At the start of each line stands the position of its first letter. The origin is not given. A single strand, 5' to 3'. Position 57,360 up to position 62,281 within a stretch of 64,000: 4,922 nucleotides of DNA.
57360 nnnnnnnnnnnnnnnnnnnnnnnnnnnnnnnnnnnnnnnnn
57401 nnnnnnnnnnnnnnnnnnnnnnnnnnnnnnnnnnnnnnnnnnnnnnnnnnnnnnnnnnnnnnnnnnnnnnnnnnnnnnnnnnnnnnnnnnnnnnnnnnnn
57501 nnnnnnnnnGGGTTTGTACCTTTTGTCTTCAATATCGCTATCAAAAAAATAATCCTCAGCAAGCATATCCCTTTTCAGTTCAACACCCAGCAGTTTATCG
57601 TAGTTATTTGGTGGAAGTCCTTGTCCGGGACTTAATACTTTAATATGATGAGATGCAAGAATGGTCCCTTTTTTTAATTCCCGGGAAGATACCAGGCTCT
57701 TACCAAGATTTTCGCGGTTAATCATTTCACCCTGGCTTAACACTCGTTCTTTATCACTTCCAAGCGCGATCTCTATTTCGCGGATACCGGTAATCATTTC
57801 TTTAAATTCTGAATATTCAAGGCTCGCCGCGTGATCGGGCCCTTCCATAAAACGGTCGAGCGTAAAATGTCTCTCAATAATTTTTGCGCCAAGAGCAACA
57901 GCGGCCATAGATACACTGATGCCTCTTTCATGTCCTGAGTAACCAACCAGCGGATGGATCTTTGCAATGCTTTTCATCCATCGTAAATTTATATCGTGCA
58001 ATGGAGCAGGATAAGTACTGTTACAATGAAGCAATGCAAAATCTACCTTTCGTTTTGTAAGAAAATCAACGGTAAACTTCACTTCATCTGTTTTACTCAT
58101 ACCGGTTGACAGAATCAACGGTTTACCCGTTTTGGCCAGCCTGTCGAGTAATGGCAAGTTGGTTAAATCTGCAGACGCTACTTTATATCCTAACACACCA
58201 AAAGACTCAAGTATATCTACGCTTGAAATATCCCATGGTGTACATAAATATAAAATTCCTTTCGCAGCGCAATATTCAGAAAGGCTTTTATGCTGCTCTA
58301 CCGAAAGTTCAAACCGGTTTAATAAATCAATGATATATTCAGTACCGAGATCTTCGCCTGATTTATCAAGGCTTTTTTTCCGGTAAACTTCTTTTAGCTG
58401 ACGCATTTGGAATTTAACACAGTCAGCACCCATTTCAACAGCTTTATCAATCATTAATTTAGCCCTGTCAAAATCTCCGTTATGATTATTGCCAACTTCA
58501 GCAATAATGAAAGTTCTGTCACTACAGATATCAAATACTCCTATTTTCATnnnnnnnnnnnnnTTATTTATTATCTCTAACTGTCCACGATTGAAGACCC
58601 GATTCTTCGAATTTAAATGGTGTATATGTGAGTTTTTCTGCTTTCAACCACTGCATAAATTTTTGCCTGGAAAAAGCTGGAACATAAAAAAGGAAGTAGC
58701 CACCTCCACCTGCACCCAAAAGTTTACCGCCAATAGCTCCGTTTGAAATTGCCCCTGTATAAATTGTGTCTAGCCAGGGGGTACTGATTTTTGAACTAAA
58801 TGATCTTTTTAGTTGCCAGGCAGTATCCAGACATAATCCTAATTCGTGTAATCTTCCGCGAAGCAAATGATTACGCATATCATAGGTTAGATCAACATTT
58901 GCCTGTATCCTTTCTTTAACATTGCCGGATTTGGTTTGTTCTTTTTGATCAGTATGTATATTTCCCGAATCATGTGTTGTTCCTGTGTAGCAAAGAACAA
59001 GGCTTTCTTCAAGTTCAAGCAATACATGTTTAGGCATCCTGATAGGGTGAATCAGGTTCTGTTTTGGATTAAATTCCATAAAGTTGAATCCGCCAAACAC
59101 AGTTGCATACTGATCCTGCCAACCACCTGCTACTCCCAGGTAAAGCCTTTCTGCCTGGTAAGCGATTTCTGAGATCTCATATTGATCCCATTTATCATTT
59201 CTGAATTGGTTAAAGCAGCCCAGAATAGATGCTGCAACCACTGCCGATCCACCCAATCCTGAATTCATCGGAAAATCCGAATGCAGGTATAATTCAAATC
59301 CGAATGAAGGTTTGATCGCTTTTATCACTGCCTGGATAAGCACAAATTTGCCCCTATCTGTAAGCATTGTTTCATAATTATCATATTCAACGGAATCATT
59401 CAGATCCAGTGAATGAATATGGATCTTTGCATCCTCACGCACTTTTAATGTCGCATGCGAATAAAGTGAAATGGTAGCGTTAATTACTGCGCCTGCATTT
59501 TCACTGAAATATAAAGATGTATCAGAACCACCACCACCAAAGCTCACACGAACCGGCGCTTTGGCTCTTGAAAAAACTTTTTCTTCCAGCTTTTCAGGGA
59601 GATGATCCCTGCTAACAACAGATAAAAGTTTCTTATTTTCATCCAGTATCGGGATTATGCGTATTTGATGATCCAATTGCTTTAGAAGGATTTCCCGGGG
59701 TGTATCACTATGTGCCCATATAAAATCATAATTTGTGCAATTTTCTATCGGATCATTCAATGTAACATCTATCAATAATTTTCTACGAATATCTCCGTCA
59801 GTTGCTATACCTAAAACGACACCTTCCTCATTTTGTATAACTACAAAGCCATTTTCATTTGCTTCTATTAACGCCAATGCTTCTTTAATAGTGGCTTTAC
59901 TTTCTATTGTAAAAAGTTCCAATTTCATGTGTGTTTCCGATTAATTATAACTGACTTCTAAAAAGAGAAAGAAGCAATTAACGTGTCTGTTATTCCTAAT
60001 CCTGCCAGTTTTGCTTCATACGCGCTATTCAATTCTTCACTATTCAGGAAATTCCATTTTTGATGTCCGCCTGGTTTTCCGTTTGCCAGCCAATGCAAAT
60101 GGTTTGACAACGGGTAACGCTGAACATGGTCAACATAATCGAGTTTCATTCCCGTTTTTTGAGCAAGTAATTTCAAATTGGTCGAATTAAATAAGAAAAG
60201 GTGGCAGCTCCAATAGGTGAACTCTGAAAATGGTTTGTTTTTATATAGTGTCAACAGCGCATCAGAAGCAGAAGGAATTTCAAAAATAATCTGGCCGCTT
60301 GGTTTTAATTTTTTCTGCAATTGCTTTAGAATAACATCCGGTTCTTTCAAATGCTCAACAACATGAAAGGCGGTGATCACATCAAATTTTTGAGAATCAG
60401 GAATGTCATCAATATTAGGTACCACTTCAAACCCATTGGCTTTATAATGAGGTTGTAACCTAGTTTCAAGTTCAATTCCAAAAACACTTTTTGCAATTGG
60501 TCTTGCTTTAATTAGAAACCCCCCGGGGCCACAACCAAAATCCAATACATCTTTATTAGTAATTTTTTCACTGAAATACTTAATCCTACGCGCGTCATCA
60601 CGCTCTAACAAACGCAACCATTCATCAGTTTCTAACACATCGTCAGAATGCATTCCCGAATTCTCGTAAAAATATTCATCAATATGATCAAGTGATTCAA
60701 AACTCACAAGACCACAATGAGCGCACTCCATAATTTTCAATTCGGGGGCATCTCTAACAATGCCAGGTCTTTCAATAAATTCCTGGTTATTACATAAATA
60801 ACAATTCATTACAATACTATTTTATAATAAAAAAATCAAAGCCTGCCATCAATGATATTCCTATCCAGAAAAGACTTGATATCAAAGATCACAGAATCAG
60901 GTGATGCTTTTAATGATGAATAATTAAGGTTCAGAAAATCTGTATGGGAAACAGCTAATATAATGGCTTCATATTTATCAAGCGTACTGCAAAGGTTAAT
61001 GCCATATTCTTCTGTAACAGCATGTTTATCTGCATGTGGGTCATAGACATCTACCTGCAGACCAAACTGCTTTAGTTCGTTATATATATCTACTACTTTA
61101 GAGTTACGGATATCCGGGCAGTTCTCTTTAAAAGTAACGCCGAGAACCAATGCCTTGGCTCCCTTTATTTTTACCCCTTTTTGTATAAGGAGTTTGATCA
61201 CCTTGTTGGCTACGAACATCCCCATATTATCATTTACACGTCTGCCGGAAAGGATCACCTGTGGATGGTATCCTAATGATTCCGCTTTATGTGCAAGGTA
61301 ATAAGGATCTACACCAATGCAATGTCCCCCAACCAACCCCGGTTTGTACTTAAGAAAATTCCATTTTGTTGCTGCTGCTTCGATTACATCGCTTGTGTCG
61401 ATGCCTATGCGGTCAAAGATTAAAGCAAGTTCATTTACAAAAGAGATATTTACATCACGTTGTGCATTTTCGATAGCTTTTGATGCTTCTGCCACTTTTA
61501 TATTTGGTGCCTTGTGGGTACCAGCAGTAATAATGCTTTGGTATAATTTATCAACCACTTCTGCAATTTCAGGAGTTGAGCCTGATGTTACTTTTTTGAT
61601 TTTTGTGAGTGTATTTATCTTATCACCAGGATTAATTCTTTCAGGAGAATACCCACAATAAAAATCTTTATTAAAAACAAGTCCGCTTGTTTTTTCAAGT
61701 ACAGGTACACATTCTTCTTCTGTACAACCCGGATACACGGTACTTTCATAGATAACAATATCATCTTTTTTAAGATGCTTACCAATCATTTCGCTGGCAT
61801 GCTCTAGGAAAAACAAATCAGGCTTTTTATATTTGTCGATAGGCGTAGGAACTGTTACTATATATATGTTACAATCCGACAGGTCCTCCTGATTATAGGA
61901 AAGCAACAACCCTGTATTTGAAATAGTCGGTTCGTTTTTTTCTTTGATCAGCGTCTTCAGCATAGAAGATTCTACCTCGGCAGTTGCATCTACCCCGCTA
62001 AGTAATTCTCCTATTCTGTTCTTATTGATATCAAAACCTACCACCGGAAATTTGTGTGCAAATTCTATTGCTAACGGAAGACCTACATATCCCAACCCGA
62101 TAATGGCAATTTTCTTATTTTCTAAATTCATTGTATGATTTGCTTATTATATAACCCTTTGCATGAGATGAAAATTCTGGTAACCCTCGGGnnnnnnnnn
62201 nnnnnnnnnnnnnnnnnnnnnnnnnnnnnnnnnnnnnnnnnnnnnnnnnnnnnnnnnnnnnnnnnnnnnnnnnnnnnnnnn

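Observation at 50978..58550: NeuB pathway with no neuC/leg/pse precursor genes; tailoring by SDRs, class III aminotransferase, VOC and MTase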

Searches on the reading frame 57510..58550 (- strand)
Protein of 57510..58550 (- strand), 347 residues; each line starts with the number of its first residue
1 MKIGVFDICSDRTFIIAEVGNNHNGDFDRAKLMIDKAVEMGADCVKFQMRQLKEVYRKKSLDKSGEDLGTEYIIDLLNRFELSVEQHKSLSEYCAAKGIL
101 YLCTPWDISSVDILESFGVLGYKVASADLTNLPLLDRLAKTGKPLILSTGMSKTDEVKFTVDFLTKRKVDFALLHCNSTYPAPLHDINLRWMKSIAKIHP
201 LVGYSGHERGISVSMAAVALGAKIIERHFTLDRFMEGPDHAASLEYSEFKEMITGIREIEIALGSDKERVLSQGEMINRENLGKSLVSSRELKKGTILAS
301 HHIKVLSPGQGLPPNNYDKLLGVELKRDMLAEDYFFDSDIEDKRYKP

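Call 25: search_solved_structures(query=window:57510-58550:-, max_evalue=1e-20, show_alignments=4)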
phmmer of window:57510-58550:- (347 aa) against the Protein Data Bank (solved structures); distinct sequences matched with E-value up to 1e-20: 8.
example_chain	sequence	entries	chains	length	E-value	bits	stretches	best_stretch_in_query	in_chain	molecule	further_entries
4ipi_A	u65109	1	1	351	3.6e-50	174.2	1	12-322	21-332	Polysialic acid capsule biosynthesis protein SiaC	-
4ipj_A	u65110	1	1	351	5e-50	173.7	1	12-322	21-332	Polysialic acid capsule biosynthesis protein SiaC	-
1xuu_A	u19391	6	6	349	6.8e-50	173.3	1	12-322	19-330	polysialic acid capsule biosynthesis protein SiaC | N-acetylneuraminate synthase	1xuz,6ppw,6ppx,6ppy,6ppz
8h2c_A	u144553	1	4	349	2.5e-49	171.4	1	1-334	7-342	Pseudaminic acid synthase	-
2wqp_A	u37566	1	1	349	1.7e-48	168.7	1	12-322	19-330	POLYSIALIC ACID CAPSULE BIOSYNTHESIS PROTEIN SIAC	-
1vli_A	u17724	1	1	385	2.6e-48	168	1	13-334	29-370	Spore coat polysaccharide biosynthesis protein spsE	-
6ncs_A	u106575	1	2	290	5.9e-43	150.5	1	11-277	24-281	N-acetylneuraminic acid (Sialic acid) synthetase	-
3g8r_A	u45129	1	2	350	1.4e-29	106.5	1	14-341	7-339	Probable spore coat polysaccharide biosynthesis protein E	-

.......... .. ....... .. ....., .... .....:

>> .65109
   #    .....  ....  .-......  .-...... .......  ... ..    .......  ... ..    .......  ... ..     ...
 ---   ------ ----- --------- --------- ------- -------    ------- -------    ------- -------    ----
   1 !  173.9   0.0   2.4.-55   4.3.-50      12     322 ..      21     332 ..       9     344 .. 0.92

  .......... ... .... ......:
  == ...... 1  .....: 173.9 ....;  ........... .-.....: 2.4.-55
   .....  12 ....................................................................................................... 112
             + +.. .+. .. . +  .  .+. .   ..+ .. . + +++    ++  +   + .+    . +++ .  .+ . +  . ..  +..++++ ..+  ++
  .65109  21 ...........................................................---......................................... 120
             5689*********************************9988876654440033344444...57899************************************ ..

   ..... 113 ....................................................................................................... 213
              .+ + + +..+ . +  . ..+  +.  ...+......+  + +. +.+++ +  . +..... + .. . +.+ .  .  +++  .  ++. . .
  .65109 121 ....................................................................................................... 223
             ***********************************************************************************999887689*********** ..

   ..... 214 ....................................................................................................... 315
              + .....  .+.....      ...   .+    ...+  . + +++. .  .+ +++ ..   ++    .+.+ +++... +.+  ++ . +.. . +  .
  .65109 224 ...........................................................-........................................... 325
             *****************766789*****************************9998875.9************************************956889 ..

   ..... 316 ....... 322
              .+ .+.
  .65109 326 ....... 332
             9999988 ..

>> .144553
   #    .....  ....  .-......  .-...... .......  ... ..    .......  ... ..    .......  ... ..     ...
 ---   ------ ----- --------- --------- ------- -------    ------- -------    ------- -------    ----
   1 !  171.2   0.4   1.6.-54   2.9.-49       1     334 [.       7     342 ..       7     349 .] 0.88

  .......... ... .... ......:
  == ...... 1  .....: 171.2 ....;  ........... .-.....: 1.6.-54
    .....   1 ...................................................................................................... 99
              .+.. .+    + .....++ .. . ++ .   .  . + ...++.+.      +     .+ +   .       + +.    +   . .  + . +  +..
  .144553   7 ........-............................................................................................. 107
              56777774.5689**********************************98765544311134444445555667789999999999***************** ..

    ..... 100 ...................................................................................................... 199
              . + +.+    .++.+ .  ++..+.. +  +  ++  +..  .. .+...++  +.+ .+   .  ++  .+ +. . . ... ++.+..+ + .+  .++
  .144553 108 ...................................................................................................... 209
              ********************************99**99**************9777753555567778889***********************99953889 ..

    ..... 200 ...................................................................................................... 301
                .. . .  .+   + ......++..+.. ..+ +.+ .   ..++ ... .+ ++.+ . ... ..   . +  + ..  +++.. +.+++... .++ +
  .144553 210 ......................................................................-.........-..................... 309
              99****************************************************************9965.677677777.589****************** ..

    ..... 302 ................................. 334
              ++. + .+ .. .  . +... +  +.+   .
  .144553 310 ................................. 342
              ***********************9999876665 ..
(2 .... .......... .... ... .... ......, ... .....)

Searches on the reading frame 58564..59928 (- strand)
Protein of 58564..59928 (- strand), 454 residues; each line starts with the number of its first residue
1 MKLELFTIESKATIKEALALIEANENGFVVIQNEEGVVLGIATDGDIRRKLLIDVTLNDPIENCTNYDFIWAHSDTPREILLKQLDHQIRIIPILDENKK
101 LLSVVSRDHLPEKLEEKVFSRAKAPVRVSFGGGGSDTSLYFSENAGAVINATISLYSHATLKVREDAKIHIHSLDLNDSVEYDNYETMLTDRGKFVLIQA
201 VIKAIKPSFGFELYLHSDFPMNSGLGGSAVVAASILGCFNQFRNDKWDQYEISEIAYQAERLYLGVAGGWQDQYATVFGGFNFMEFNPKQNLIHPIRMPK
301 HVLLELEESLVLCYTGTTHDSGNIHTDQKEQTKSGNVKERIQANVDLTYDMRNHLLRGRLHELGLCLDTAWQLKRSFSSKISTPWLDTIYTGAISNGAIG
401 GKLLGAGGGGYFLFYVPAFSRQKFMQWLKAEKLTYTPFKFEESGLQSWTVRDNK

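Call 4: search_protein_families(library=pfam, proteins=[window:58564-59928:-], max_evalue=0.001)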
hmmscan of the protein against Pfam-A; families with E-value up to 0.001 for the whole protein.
window:58564-59928:- (454 aa): 3 families
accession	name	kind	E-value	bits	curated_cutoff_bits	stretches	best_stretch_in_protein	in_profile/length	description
PF00288.32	GHMP_kinases_N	-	3.8e-18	65.9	22.3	1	198-280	3-87/87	GHMP kinases N terminal domain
PF00571.33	CBS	-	2.4e-12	47.4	24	1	4-51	8-55/57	CBS domain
PF08544.19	GHMP_kinases_C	-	1.5e-05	25.7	21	1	355-411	5-61/85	GHMP kinases C terminal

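Call 5: search_protein_families(library=ncbifam, proteins=[window:58564-59928:-], max_evalue=0.001)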
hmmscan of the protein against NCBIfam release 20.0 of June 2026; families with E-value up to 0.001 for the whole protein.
window:58564-59928:- (454 aa): 18 families
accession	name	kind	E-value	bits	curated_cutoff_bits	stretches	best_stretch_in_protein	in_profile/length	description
NF049969.1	GlMnHpPKinHddA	equivalog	2.3e-73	247.6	600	1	121-450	4-338/338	D-glycero-D-manno-heptose 7-phosphate kinase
NF009948.0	PRK13412.1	equivalog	5.6e-31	107.1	721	2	210-413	726-932/974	bifunctional fucokinase/fucose-1-phosphate guanylyltransferase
TIGR00549.1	mevalon_kin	equivalog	1e-19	71.1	163.05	1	148-414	19-275/276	mevalonate kinase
NF003006.0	PRK03817.1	equivalog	2.2e-16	59.8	443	1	123-292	5-169/352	galactokinase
NF003705.0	PRK05322.1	equivalog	2.8e-15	56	385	1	143-279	37-181/388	galactokinase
NF003036.0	PRK03926.1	equivalog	3.7e-13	49.2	403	1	149-412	25-263/302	mevalonate kinase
NF001816.0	PRK00555.1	equivalog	4.8e-10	38.9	509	1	200-280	81-161/363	galactokinase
TIGR00131.1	gal_kin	equivalog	6.7e-10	38.4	226.65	1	121-301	19-202/388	galactokinase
NF003472.0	PRK05101.1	equivalog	3.5e-09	36.1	499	1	116-302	17-205/382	galactokinase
TIGR00393.1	kpsF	subfamily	9.3e-08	32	203.7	1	5-105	166-267/268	KpsF/GutQ family sugar-phosphate isomerase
TIGR01920.1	Shik_kin_archae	equivalog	2.6e-07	30.3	126.85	1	145-301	4-160/266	shikimate kinase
NF002288.1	PRK01212.1-4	equivalog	6.3e-07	28.7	194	1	196-300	62-164/303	homoserine kinase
NF008581.0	PRK11543.1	equivalog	6.5e-06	25.4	481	1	8-105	212-310/321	arabinose-5-phosphate isomerase GutQ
NF041552.1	TF_PrdR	equivalog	1.5e-05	23.5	795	1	1-118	12-129/577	sigma-54 dependent transcriptional regulator PrdR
TIGR00191.1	thrB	equivalog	1.9e-05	23.7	168.25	1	184-296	50-157/304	homoserine kinase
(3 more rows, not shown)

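Call 21: search_solved_structures(query=window:58564-59928:-, max_evalue=0.001)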
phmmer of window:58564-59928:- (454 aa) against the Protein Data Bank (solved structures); distinct sequences matched with E-value up to 0.001: 24.
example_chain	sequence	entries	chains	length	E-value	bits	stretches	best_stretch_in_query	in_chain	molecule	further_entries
4n3o_A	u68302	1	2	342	1.1e-62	215.5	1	121-449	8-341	Putative D-glycero-D-manno-heptose 7-phosphate kinase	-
3k85_A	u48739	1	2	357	8.7e-55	189.5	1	121-450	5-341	D-glycero-D-manno-heptose 1-phosphate kinase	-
4usm_A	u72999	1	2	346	1.5e-51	178.8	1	120-450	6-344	PUTATIVE SUGAR KINASE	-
4usk_A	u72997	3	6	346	4.7e-51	177.2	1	120-450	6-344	PUTATIVE SUGAR KINASE | SUGAR KINASE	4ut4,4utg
9iip_A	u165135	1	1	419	1.3e-23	86.8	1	122-414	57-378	L-fucokinase/L-fucose-1-P guanylyltransferase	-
5yys_A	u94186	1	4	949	1.1e-22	83.7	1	209-414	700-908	L-fucokinase, L-fucose-1-P guanylyltransferase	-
9iit_A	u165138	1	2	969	1.2e-22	83.6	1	209-414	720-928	L-fucokinase/L-fucose-1-P guanylyltransferase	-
1s4e_A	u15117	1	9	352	1.3e-11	47.2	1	145-318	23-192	Galactokinase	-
2cz9_A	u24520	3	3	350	8.2e-10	41.3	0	214-317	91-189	Probable galactokinase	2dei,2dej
6mde_A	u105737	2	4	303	2e-08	36.7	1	174-281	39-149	Mevalonate kinase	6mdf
4hac_A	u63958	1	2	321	2.5e-08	36.4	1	174-281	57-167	Mevalonate kinase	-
1vis_A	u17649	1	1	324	9.2e-08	34.5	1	151-431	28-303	Mevalonate kinase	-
1kkh_A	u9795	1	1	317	1e-07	34.3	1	151-430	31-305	Mevalonate Kinase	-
2yzi_A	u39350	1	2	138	1.4e-07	33.9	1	4-112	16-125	Hypothetical protein PH0107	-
1pie_A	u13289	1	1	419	8.4e-07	31.4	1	138-281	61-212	Galactokinase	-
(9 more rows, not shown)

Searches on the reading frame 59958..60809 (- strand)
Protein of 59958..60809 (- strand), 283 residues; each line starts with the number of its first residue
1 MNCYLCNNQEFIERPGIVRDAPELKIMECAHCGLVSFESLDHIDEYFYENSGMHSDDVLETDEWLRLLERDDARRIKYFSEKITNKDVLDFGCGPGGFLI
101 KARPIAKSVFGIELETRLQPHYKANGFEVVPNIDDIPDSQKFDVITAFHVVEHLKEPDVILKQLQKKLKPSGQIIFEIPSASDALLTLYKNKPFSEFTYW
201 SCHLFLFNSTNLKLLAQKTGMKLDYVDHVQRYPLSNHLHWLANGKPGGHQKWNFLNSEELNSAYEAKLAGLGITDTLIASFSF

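Call 6: search_protein_families(library=ncbifam, proteins=[window:59958-60809:-], max_evalue=0.00001)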
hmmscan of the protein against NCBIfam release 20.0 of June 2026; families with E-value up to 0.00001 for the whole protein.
window:59958-60809:- (283 aa): 3 families
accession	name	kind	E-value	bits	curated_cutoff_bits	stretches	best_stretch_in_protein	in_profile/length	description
TIGR01983.1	UbiG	equivalog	5.2e-11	42.3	102.95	1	76-176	41-151/228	bifunctional 2-polyprenyl-6-hydroxyphenol methylase/3-demethylubiquinol 3-O-methyltransferase UbiG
NF011650.0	PRK15068.1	equivalog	3.1e-08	32.9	209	1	75-177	113-226/324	tRNA 5-methoxyuridine(34)/uridine 5-oxyacetic acid(34) synthase CmoB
TIGR00452.1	TIGR00452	equivalog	4e-08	32.5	275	1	75-177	108-220/316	tRNA 5-methoxyuridine(34)/uridine 5-oxyacetic acid(34) synthase CmoB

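Call 85: search_protein_families(library=pfam, proteins=[window:59958-60809:-], max_evalue=0.001)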
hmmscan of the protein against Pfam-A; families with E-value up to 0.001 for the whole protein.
window:59958-60809:- (283 aa): 7 families
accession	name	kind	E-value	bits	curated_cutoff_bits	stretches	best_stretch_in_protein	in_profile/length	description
PF13489.12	Methyltransf_23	-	2.2e-25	89.7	27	1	73-223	10-161/164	Methyltransferase domain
PF08241.18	Methyltransf_11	-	2.4e-11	44.6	21.2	1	89-176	1-95/95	Methyltransferase domain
PF13847.12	Methyltransf_31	-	2e-10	41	27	1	85-194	4-127/145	Methyltransferase domain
PF08242.18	Methyltransf_12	-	1.1e-09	39.3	30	1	89-173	1-97/98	Methyltransferase domain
PF05219.18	DREV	-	1.4e-09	37.9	26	1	80-176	90-186/265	DREV methyltransferase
PF13649.12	Methyltransf_25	-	8.9e-08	33.2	27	1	88-172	1-97/97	Methyltransferase domain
PF08003.17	Methyltransf_9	-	1.9e-05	24.2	23.8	1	75-178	106-219/315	Protein of unknown function (DUF1698)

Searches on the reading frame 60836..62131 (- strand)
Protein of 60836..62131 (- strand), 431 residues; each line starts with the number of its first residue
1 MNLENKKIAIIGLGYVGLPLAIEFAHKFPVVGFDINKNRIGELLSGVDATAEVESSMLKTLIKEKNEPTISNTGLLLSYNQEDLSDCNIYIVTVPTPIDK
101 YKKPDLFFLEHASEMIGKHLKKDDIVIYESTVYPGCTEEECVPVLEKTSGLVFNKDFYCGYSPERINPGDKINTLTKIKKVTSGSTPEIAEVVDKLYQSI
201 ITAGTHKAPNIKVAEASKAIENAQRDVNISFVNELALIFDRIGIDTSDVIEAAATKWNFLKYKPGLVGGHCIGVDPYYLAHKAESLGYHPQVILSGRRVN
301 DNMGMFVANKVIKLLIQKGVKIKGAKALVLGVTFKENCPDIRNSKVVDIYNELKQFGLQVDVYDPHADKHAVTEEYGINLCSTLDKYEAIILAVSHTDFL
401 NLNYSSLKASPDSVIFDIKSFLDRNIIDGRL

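Call 6: search_protein_families(library=ncbifam, proteins=[window:60836-62131:-], max_evalue=0.00001)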
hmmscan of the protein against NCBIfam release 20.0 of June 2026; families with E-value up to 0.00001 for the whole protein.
window:60836-62131:- (431 aa): 7 families
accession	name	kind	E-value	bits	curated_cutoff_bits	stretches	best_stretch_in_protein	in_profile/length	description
NF011729.0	PRK15182.1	equivalog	1.9e-158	527.8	592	1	3-429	4-423/425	Vi polysaccharide biosynthesis UDP-N-acetylglucosamine C-6 dehydrogenase TviB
TIGR03026.1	NDP-sugDHase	subfamily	8e-116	387.2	189.8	1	6-419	1-412/413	nucleotide sugar dehydrogenase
NF040825.1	UDPMaNacDH_Arch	equivalog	3.6e-68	230.4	750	1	7-409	2-387/418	UDP-N-acetyl-D-mannosamine dehydrogenase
NF008286.0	PRK11064.1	equivalog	2.5e-60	204.3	459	1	6-409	4-409/420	UDP-N-acetyl-D-mannosamine dehydrogenase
NF041297.1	UDPGDh_AglM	equivalog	4.4e-43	147.8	670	1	7-403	2-399/429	UDP-glucose 6-dehydrogenase AglM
NF047673.2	TeichurnBiosyTuaD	equivalog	2e-38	132.6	700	1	6-408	2-399/439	UDP-glucose 6-dehydrogenase TuaD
NF011631.0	PRK15057.1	equivalog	4.4e-06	26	757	1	7-370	2-342/388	UDP-glucose 6-dehydrogenase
